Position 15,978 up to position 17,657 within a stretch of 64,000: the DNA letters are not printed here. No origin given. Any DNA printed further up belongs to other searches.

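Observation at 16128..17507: Orphan long RelA/SpoT-synthetase-domain protein with a ~260-aa unrecognised C-terminal module, wedged between ribF and dnaX (candidate fused toxSAS-like sensor/effector)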

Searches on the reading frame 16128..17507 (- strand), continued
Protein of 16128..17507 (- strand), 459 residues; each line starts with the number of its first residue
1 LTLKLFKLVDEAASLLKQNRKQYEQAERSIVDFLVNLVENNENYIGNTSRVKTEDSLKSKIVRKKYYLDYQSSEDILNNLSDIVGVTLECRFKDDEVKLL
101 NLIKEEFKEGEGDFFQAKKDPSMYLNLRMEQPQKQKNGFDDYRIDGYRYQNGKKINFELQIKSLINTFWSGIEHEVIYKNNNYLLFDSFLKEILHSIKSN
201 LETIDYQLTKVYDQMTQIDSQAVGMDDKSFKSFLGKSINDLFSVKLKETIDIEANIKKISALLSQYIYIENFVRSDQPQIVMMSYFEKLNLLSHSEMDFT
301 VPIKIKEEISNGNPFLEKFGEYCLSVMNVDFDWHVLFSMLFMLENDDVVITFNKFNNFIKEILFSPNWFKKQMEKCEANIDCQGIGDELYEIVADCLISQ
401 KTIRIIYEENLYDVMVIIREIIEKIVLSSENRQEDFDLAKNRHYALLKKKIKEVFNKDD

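Call 24: list_cluster_members(proteins=[P0063, P0095, P0001])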
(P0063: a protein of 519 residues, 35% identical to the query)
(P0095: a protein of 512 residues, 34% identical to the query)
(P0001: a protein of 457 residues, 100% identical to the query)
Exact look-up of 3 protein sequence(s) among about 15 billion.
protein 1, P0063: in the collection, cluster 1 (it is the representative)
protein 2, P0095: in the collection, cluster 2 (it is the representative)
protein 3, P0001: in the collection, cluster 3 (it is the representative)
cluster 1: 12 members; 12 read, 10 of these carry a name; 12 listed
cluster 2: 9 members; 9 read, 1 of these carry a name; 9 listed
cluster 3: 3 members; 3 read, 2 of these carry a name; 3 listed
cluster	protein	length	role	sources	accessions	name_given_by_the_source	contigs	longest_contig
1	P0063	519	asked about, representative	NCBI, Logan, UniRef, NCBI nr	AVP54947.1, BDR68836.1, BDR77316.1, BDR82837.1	GTP pyrophosphokinase [Clostridium tetani] | GTP pyrophosphokinase n=1 Tax=Clostridium tetani TaxID=1513 RepID=UPI000D201FE8 | hypothetical protein [Clostridium tetani]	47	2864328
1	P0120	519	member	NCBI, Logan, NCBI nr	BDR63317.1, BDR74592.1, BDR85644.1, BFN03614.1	GTP pyrophosphokinase [Clostridium tetani] | hypothetical protein [Clostridium tetani]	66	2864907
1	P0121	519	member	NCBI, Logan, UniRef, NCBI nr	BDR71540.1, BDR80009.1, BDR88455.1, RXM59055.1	GTP pyrophosphokinase [Clostridium tetani] | GTP pyrophosphokinase n=1 Tax=Clostridium tetani TaxID=1513 RepID=A0ABC8E8Y0_CLOTA | hypothetical protein [Clostridium tetani]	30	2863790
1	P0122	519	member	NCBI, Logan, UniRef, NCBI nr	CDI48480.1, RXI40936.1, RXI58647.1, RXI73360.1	GTP pyrophosphokinase [Clostridium tetani] | RelA/SpoT domain-containing protein n=1 Tax=Clostridium tetani TaxID=1513 ... | RelA/SpoT domain-containing protein [Clostridium tetani]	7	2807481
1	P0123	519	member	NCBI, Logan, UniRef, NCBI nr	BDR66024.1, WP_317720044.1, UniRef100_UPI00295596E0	GTP pyrophosphokinase [Clostridium tetani] | GTP pyrophosphokinase n=1 Tax=Clostridium tetani TaxID=1513 RepID=UPI00295596E0 | hypothetical protein [Clostridium tetani]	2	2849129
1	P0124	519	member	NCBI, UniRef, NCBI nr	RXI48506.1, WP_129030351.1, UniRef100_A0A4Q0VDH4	hypothetical protein DP130_07175 [Clostridium tetani] | RelA/SpoT domain-containing protein n=1 Tax=Clostridium tetani TaxID=1513 ... | hypothetical protein [Clostridium tetani]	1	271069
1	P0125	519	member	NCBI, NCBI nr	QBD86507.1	hypothetical protein EW636_02085 [Clostridium tetani]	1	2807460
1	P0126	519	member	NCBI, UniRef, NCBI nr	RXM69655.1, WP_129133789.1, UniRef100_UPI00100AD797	relA/spoT family protein [Clostridium tetani] | GTP pyrophosphokinase n=1 Tax=Clostridium tetani TaxID=1513 RepID=UPI00100AD797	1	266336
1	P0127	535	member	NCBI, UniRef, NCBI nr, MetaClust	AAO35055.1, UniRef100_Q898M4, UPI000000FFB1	conserved protein [Clostridium tetani E88] | Conserved protein n=2 Tax=Clostridium tetani TaxID=1513 RepID=Q898M4_CLOTE | status=active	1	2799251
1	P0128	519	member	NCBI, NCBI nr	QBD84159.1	hypothetical protein EQG73_02085 [Clostridium tetani]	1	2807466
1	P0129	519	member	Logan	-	-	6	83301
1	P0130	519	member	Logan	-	-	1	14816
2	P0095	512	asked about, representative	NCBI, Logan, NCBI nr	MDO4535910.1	MAG: relA/spoT family protein [Clostridium perfringens] | relA/spoT family protein [Clostridium perfringens]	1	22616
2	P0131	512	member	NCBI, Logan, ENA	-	-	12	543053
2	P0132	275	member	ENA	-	-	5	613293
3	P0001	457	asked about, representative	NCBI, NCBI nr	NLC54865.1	MAG: hypothetical protein GX769_03175 [Erysipelothrix sp.] | hypothetical protein [Erysipelothrix sp.]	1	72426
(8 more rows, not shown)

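Call 34: find_related_loci(query=A1, collection=genome_contigs, flank=5000)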
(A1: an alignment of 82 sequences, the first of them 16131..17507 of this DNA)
Query A1 (459 aa) in genome_contigs; peptide patterns used: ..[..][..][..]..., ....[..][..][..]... (x = any residue, [..] = any of these).
599 stretches matched a pattern (row limit reached: there are more); 548 encode a relative of the query (tblastn E <= 1e-3); the best 80 are kept; 80 distinct loci.
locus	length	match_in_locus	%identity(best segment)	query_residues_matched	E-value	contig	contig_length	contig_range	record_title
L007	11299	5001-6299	60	1-433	9e-179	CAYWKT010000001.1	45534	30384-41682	MAG TPA_asm: uncultured Erysipelothrix sp. isolate SRP294416_co2_439 genome assembly, contig: NODE_404_length_45534_cov_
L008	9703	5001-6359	56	1-456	1e-167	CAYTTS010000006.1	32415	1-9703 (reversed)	MAG TPA_asm: uncultured Erysipelothrix sp. isolate SRP294416_co2_707 genome assembly, contig: NODE_988_length_32415_cov_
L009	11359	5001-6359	52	1-456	3e-155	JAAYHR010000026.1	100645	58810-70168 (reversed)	MAG: Erysipelothrix sp. isolate AS09scLD_397 113515_AS09, whole genome shotgun sequence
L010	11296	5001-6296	47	1-432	3e-137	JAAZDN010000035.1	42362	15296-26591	MAG: Erysipelothrix sp. isolate AS09scLD_16 127303_AS09, whole genome shotgun sequence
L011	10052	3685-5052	41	1-455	6e-113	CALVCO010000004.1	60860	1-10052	MAG: uncultured Erysipelotrichaceae bacterium isolate BRZ_SB__bin86 genome assembly, contig: BRZ_SB__NODE_601_length_608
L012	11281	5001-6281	43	1-425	5e-113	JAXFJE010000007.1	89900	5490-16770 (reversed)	MAG: Erysipelotrichaceae bacterium isolate SUG2319 k141_1180, whole genome shotgun sequence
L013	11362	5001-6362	40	1-455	5e-111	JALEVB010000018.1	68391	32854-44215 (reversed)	MAG: Erysipelotrichaceae bacterium isolate SUG362 k141_7531219, whole genome shotgun sequence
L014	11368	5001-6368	41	1-455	3e-111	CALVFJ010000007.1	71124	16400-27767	MAG: uncultured Erysipelotrichaceae bacterium isolate BRZ_RI__bin25 genome assembly, contig: BRZ_RI__NODE_185_length_711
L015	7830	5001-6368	42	1-455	4e-111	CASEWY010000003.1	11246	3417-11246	uncultured Firmicutes bacterium isolate CO.T7.metabat-bins.119 genome assembly, contig: CO.T7.metabat-bins.119.fa_k141_6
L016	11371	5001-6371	40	1-455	2e-110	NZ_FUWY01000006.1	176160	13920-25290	Anaerorhabdus furcosa strain ATCC 25662, whole genome shotgun sequence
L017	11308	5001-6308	41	1-434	4e-110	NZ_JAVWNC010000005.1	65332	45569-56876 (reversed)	MAG: Anaerorhabdus sp. isolate CGS1Y4-bin55 NODE_248_length_65332_cov_109.352973, whole genome shotgun sequence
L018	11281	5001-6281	40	1-425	7e-109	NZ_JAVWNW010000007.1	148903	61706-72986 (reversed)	MAG: Anaerorhabdus sp. isolate CGS3Y1-bin16 NODE_63_length_148903_cov_90.748421, whole genome shotgun sequence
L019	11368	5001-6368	39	1-455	3e-107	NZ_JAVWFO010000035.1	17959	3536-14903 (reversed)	MAG: Anaerorhabdus sp. isolate CGS1Y1-bin47 NODE_2662_length_17959_cov_22.415270, whole genome shotgun sequence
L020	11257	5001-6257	41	1-422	2e-107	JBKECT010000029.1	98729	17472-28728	MAG: Anaerorhabdus sp. isolate VLC_039 k121_15799713, whole genome shotgun sequence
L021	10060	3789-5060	43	1-423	2e-106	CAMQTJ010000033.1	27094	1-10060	MAG TPA_asm: uncultured Holdemania sp. isolate ERR3139989_bin.2_metaWRAP_v1.3_MAG genome assembly, contig: ERZ4740425.20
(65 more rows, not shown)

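Call 38: find_encoding_contigs(protein=P0131, flank=5000, max_places=1)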
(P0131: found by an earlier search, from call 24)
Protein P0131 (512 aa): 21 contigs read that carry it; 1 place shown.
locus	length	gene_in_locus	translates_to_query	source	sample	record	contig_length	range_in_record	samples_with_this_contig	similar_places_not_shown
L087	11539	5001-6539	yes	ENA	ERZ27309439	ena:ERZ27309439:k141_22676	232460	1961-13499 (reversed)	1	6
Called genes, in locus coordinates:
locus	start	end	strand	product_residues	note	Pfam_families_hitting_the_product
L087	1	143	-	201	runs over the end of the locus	PF02219:MTHFR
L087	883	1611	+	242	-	PF01553:Acyltransferase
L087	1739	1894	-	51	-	PF13451:zf_Tbcl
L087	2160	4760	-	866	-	PF02861:Clp_N, PF23569:NBD_SMAX1 (weak), PF00004:AAA, PF17871:AAA_lid_9, PF00004:AAA, PF07724:AAA_2, PF07728:AAA_5, PF10431:ClpB_D2-small, +11 more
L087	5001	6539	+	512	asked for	PF04607:RelA_SpoT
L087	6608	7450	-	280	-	PF00575:S1 (faint), PF13509:S1_2, PF17783:WHD_CvfB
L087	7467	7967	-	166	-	PF25087:GMPPB_C (faint), PF25084:LbH_EIF2B (weak), PF00132:Hexapep, PF14602:Hexapep_2 (weak), PF00132:Hexapep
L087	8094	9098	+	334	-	-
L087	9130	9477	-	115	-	-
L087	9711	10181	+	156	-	PF13404:HTH_AsnC-type, PF13412:HTH_24, PF01037:AsnC_trans_reg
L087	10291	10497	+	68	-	PF04070:DUF378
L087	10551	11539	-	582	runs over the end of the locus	-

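Call 39: find_encoding_contigs(protein=P0073, flank=5000, max_places=1)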
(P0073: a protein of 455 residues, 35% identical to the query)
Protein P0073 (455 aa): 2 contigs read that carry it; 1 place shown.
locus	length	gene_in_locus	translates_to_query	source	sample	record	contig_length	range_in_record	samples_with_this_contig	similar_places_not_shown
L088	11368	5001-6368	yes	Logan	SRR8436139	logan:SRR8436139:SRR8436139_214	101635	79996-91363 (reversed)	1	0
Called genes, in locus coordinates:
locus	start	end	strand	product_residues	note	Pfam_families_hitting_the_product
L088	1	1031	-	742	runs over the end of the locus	PF02901:PFL-like, PF01228:Gly_radical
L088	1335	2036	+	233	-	PF00392:GntR, PF08220:HTH_DeoR (weak), PF07702:UTRA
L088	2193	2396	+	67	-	PF08984:DUF1858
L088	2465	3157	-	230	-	PF05389:MecA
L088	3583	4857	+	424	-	PF00709:Adenylsucc_synt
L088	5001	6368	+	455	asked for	PF04607:RelA_SpoT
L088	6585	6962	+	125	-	PF00392:GntR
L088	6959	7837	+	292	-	-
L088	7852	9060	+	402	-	-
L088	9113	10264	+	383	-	-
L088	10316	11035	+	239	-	PF00005:ABC_tran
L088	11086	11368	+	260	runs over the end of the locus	-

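Call 40: find_encoding_contigs(protein=P0065, flank=5000, max_places=1)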
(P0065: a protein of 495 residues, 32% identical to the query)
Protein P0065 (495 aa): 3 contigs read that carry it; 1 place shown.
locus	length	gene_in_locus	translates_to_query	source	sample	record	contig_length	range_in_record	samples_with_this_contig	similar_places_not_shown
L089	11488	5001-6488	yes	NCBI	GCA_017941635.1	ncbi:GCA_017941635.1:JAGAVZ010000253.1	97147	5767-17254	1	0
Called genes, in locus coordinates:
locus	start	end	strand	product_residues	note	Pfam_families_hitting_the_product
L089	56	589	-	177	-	-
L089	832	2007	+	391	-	-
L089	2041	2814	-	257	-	-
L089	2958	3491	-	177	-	PF07670:Gate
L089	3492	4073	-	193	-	PF07670:Gate (weak)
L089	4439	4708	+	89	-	PF04014:MazE_antitoxin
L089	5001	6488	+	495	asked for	PF04607:RelA_SpoT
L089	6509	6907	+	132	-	PF00072:Response_reg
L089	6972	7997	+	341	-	PF02743:dCache_1 (weak)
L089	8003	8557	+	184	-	PF06580:His_kinase (faint), PF02518:HATPase_c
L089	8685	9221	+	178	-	PF13416:SBP_bac_8 (weak)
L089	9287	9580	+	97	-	-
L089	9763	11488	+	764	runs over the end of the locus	PF00330:Aconitase, PF00694:Aconitase_C (faint)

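Call 41: find_encoding_contigs(protein=P0102, flank=5000, max_places=1)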
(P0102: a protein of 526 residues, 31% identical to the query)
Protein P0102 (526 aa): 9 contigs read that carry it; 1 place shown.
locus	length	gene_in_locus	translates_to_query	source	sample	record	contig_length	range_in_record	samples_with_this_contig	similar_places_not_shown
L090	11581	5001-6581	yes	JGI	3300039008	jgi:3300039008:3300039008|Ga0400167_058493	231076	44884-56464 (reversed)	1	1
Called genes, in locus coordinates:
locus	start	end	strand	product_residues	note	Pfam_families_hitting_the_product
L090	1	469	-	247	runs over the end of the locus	PF02540:NAD_synthase, PF03054:tRNA_Me_trans (faint)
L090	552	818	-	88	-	PF03977:OAD_beta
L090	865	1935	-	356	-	PF00072:Response_reg, PF01966:HD, PF13487:HD_5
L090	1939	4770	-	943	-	PF08448:PAS_4, PF02518:HATPase_c, PF00072:Response_reg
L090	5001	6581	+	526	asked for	PF04607:RelA_SpoT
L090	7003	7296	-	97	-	-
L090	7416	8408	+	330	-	PF07963:N_methyl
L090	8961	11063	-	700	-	PF01590:GAF (weak), PF13188:PAS_8 (faint), PF08448:PAS_4 (faint), PF00989:PAS (weak), PF13426:PAS_9, PF08447:PAS_3, PF00990:GGDEF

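Call 42: predict_structure(alignment_id=A1)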
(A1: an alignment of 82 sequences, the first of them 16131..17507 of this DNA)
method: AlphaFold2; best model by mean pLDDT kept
length: 459 residues; sequences in the alignment: 82
mean_pLDDT: 88.8   pTM: 0.53
mean pLDDT of the five models: 88.8, 85.0, 82.1, 81.8, 81.5
residues with pLDDT >= 90: 309; 70-90: 116; 50-70: 25; < 50: 9
segments of 3 or more residues with pLDDT < 50: 219-224
pLDDT, mean of each block of 10 residues (from residue 1): 79 96 97 97 94 93 91 93 96 94 96 94 96 84 95 95 89 74 61 80 78 61 55 91 91 89 94 85 89 92 82 90 95 96 93 95 91 90 89 97 95 96 93 85 97 84
secondary structure, 60 per line:
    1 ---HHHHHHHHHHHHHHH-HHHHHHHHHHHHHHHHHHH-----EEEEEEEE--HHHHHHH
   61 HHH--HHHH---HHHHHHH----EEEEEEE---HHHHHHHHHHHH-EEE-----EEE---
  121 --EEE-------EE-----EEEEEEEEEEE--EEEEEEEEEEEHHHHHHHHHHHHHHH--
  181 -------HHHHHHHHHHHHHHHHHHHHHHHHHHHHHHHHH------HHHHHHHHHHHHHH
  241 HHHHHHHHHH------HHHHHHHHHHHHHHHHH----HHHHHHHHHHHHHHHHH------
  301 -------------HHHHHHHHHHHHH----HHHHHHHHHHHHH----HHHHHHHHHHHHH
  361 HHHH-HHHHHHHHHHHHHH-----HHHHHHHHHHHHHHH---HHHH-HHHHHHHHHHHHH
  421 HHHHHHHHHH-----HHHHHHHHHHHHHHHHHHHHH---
elements in order: H4-18 H20-38 E44-51 H54-63 H66-69 H73-79 E84-90 H94-105 E107-109 E115-117 E123-125 E140-150 E153-163 H164-178 H188-220 H227-250 H257-273 H278-294 H314-326 H331-343 H348-364 H366-379 H385-399 H403-406 H408-430 H436-456

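Call 48: fold_search(model_id=the predicted structure, library=pdb)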
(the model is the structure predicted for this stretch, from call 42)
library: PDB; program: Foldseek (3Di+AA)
matches with E <= 10: 194; with E <= 0.001: 40
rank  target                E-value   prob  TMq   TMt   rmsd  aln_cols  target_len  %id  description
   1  6ex0_A                4.9e-07  1.00  0.31  0.64   5.6       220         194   18  Crystal structure of RelP (SAS2) from Staphylococcus aureus bound to pppGpp in the post-catalytic state (released 2018-01-24)
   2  2be3_A                9.3e-07  1.00  0.30  0.63   8.7       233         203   21  Structure of a GTP Pyrophosphokinase Family Protein from Streptococcus pneumoniae (released 2005-12-06)
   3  6ex0_B                1.1e-06  1.00  0.32  0.65   5.3       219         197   17  Crystal structure of RelP (SAS2) from Staphylococcus aureus bound to pppGpp in the post-catalytic state (released 2018-01-24)
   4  6fgj_B                1.2e-06  1.00  0.31  0.63   5.6       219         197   19  Crystal structure of the small alarmone synthethase 2 from Staphylococcus aureus (released 2018-02-07)
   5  5dec_B                1.7e-06  1.00  0.32  0.69   5.2       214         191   19  Crystal structure of the small alarmone synthetase 1 from Bacillus subtilis (released 2015-10-28)
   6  6ewz_B                2.1e-06  1.00  0.31  0.64   6.1       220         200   20  Crystal structure of RelP (SAS2) from Staphylococcus aureus bound to AMPCPP and GTP in the pre-catalytic state (released 2018-01-24)
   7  5ded_H                2.3e-06  1.00  0.32  0.69   6.5       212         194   19  Crystal structure of the small alarmone synthethase 1 from Bacillus subtilis bound to its product pppGpp (released 2015-10-28)
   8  6ewz_A                2.7e-06  1.00  0.30  0.57   5.6       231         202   19  Crystal structure of RelP (SAS2) from Staphylococcus aureus bound to AMPCPP and GTP in the pre-catalytic state (released 2018-01-24)
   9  5dec_A                2.9e-06  1.00  0.32  0.71   4.5       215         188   20  Crystal structure of the small alarmone synthetase 1 from Bacillus subtilis (released 2015-10-28)
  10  3l9d_B                3.4e-06  1.00  0.30  0.67   9.0       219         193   20  The Crystal Structure of smu.1046c from Streptococcus mutans UA159 (released 2011-01-12)
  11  2be3_B                3.5e-06  1.00  0.28  0.62   8.3       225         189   21  Structure of a GTP Pyrophosphokinase Family Protein from Streptococcus pneumoniae (released 2005-12-06)
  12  5dec_D                3.7e-06  1.00  0.33  0.73   4.5       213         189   19  Crystal structure of the small alarmone synthetase 1 from Bacillus subtilis (released 2015-10-28)
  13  6fgj_A                3.7e-06  1.00  0.27  0.53   7.0       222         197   20  Crystal structure of the small alarmone synthethase 2 from Staphylococcus aureus (released 2018-02-07)
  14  5ded_A                4.0e-06  1.00  0.33  0.69   5.2       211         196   19  Crystal structure of the small alarmone synthethase 1 from Bacillus subtilis bound to its product pppGpp (released 2015-10-28)
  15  5ded_B                4.8e-06  1.00  0.32  0.69   4.7       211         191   19  Crystal structure of the small alarmone synthethase 1 from Bacillus subtilis bound to its product pppGpp (released 2015-10-28)
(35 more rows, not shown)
